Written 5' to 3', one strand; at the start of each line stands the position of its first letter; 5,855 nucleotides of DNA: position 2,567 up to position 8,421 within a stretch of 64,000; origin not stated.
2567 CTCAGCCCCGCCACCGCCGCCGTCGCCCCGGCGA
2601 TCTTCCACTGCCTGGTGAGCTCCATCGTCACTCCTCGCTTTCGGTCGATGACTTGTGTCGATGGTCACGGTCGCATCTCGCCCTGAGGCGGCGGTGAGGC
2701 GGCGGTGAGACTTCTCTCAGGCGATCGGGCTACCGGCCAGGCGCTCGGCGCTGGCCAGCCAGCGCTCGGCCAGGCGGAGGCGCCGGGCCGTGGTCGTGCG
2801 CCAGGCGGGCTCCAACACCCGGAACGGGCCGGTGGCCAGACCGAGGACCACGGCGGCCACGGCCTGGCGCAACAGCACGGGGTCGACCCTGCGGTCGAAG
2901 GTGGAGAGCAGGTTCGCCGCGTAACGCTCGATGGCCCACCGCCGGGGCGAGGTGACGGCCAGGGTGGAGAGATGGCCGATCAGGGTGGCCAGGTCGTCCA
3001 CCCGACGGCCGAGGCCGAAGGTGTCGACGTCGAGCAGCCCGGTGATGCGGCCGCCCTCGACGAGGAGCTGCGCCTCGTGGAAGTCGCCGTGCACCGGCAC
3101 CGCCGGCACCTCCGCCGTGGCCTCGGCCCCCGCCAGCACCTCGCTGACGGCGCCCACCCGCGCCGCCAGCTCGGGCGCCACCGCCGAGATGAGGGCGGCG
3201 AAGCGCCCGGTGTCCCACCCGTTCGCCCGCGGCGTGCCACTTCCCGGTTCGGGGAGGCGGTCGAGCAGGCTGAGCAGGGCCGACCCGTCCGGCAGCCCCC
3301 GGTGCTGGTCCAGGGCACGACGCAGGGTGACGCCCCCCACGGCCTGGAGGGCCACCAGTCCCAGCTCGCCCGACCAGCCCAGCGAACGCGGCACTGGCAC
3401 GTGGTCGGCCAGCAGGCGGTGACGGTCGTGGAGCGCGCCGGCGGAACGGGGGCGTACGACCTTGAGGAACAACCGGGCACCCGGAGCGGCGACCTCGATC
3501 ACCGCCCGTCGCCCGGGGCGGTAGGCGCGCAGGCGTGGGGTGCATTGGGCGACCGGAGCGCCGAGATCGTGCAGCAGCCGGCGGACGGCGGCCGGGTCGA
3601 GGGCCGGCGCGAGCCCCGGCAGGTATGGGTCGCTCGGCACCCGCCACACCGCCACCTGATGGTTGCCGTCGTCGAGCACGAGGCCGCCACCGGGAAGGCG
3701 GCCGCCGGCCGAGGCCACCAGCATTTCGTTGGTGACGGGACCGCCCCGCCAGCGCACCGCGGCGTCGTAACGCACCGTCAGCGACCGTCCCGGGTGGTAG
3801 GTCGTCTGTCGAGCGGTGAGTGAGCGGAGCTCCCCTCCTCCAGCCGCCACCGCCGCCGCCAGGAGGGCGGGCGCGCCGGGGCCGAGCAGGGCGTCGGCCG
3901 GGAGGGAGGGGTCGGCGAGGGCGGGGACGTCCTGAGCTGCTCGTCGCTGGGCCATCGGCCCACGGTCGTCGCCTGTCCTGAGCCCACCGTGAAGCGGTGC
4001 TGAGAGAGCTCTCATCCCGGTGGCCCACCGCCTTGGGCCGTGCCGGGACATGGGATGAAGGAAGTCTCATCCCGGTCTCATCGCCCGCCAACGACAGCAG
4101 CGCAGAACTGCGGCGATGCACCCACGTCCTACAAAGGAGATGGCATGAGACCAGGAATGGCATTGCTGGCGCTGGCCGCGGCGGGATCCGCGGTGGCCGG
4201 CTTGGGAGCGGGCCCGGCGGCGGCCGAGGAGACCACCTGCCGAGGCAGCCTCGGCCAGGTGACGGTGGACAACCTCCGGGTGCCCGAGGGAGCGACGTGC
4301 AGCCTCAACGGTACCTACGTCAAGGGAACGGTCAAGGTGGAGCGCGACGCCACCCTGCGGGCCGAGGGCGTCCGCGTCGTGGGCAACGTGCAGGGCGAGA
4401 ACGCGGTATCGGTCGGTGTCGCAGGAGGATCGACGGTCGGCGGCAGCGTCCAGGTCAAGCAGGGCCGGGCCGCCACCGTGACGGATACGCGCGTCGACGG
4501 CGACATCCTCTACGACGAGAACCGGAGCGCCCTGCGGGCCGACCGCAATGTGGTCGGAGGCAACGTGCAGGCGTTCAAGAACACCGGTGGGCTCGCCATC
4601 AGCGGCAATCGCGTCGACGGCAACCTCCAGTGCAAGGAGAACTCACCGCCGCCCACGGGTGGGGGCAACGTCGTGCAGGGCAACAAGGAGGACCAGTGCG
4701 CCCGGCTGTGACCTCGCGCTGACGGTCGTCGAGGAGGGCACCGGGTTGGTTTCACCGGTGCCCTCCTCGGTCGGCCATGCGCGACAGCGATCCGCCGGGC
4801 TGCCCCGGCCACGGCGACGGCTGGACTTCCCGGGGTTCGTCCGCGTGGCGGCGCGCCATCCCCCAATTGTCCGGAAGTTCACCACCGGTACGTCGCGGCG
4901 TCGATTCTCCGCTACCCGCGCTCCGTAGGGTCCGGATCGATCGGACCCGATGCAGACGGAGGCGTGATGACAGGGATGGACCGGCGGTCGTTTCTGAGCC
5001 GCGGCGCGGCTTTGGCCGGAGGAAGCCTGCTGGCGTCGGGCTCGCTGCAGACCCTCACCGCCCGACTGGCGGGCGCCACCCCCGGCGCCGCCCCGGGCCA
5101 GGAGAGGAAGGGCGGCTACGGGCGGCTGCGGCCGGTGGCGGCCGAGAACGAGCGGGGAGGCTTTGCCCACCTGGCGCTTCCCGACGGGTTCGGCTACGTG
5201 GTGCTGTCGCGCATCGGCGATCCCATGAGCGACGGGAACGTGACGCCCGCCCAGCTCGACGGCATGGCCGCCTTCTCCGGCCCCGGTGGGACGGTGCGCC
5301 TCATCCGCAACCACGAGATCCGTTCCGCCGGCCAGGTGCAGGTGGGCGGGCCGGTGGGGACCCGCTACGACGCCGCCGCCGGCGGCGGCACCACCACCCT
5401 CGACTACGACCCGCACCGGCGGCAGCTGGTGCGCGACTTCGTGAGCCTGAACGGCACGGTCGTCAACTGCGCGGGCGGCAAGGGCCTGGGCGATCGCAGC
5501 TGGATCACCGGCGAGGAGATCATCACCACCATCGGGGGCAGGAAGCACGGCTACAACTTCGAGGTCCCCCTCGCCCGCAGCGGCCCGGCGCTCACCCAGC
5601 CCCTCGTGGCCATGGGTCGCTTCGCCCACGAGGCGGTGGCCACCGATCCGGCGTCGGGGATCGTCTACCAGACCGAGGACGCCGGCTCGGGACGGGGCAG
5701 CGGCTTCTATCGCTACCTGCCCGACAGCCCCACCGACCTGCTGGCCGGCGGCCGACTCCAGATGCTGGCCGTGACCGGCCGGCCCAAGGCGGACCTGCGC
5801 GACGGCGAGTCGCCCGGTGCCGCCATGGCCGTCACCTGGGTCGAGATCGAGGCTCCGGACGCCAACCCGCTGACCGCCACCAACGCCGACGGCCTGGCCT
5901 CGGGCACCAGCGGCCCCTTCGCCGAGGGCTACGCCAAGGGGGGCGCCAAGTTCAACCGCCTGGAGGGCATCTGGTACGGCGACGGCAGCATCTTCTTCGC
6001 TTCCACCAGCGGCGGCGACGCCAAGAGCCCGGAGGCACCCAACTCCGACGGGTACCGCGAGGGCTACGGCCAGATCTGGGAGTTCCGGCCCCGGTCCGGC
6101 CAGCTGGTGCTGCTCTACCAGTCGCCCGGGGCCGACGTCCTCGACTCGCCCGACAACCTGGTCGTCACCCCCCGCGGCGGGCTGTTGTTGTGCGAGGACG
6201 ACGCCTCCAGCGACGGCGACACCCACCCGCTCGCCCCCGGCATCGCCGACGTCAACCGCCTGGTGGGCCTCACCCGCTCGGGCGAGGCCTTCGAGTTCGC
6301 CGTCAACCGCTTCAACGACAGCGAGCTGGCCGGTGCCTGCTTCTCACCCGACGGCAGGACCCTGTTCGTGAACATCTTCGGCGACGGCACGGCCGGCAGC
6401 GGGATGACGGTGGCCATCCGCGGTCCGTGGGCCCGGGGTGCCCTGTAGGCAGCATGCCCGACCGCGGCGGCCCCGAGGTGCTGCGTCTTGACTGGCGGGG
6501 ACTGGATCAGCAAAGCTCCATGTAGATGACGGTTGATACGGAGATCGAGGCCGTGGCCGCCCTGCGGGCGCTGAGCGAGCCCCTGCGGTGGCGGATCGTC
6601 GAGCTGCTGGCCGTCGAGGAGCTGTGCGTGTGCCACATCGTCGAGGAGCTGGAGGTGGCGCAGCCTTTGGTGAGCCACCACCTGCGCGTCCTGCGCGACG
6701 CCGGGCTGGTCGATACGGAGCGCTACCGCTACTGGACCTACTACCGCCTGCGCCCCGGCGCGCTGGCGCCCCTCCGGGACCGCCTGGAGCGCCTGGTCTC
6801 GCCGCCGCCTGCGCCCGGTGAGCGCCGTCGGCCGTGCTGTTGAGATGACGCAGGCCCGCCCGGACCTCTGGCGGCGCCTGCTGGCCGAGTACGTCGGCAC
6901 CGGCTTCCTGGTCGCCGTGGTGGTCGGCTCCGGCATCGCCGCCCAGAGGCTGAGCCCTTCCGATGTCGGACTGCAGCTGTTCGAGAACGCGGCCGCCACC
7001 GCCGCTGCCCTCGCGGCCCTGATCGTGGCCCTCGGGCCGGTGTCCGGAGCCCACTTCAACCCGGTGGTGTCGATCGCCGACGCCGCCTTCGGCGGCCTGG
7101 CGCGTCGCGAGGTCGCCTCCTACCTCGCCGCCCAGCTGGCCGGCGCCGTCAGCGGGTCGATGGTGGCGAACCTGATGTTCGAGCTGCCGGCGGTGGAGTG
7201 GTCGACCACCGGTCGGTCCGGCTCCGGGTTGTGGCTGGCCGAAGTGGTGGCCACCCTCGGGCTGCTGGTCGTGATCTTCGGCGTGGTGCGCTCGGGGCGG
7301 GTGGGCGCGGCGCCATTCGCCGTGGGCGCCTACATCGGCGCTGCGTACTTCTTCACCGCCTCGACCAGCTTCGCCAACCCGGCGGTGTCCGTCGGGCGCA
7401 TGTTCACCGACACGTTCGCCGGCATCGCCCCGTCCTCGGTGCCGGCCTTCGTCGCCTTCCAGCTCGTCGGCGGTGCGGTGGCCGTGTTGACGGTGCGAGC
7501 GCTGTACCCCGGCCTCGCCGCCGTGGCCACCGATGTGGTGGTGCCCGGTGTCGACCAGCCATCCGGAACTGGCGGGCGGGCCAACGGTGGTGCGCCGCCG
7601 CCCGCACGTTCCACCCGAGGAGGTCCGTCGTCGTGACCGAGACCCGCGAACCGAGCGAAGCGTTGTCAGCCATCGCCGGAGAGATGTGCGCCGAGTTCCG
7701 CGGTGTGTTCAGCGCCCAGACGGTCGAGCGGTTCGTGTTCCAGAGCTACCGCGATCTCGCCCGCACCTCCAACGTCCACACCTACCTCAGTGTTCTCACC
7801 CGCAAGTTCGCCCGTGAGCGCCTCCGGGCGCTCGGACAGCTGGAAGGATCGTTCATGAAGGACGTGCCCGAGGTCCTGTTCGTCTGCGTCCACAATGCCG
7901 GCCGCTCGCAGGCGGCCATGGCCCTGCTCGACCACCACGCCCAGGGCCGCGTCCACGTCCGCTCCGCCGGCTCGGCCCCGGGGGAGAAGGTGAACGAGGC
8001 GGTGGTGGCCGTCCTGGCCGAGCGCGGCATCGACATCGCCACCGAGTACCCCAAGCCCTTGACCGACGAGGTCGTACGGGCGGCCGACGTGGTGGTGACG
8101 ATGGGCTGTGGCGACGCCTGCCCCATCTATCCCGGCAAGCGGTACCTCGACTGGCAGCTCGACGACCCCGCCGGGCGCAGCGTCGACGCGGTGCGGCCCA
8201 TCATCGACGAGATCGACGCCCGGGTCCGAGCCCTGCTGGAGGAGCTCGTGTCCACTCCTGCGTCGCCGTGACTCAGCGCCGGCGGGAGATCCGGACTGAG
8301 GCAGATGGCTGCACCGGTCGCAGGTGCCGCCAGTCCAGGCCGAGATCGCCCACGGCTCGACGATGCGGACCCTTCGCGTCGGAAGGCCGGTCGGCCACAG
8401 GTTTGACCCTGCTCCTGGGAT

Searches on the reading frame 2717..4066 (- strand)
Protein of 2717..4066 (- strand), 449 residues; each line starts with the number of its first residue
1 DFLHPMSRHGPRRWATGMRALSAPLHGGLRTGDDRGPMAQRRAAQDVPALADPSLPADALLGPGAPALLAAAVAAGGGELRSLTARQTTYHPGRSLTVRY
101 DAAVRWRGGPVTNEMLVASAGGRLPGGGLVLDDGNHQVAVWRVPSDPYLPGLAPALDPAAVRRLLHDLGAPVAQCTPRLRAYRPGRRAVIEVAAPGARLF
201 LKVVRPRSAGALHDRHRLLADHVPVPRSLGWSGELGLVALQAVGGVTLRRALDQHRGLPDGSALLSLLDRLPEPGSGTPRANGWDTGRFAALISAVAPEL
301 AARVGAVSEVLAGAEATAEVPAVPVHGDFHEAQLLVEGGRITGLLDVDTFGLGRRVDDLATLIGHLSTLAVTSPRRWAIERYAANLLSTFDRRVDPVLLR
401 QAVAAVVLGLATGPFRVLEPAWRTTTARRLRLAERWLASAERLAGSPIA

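Call 14: search_protein_families(library=pfam, proteins=[window:2717-4066:-], max_evalue=0.001)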
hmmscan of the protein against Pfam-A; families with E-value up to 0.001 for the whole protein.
window:2717-4066:- (449 aa): 1 family
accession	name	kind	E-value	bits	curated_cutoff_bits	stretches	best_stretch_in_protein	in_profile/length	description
PF01636.29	APH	-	2.6e-13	50.7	23.2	1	191-383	15-227/239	Phosphotransferase enzyme family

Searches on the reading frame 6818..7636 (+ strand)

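Call 14: search_protein_families(library=pfam, proteins=[window:6818-7636:+], max_evalue=0.001)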
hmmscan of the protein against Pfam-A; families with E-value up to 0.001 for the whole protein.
window:6818-7636:+ (272 aa): 1 family
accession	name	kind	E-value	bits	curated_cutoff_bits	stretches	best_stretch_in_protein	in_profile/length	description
PF00230.25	MIP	-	4.5e-24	85.9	25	1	14-194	4-194/222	Major intrinsic protein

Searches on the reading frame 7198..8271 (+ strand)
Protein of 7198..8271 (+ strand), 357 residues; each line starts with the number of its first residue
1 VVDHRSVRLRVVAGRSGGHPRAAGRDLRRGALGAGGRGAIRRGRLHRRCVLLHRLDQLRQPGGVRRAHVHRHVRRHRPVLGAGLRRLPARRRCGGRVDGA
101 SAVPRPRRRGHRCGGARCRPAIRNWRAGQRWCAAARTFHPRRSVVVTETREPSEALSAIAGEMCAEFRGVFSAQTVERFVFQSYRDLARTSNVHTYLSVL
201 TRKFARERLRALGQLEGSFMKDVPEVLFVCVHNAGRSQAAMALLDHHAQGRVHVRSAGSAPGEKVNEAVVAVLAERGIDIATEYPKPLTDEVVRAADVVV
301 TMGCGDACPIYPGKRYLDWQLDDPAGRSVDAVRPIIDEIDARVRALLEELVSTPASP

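Call 14: search_protein_families(library=pfam, proteins=[window:7198-8271:+], max_evalue=0.001)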
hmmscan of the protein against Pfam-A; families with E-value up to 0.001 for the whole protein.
window:7198-8271:+ (357 aa): 2 families
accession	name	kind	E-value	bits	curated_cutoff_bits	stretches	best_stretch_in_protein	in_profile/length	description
PF01451.26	LMWPc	-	1.2e-21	77.9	23.2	1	226-347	1-144/144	Low molecular weight phosphotyrosine protein phosphatase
PF21234.2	Phosphatase-like_N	-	2.7e-21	76.1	27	1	156-212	1-57/58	Protein-tyrosine-phosphatase-like, N-terminal domain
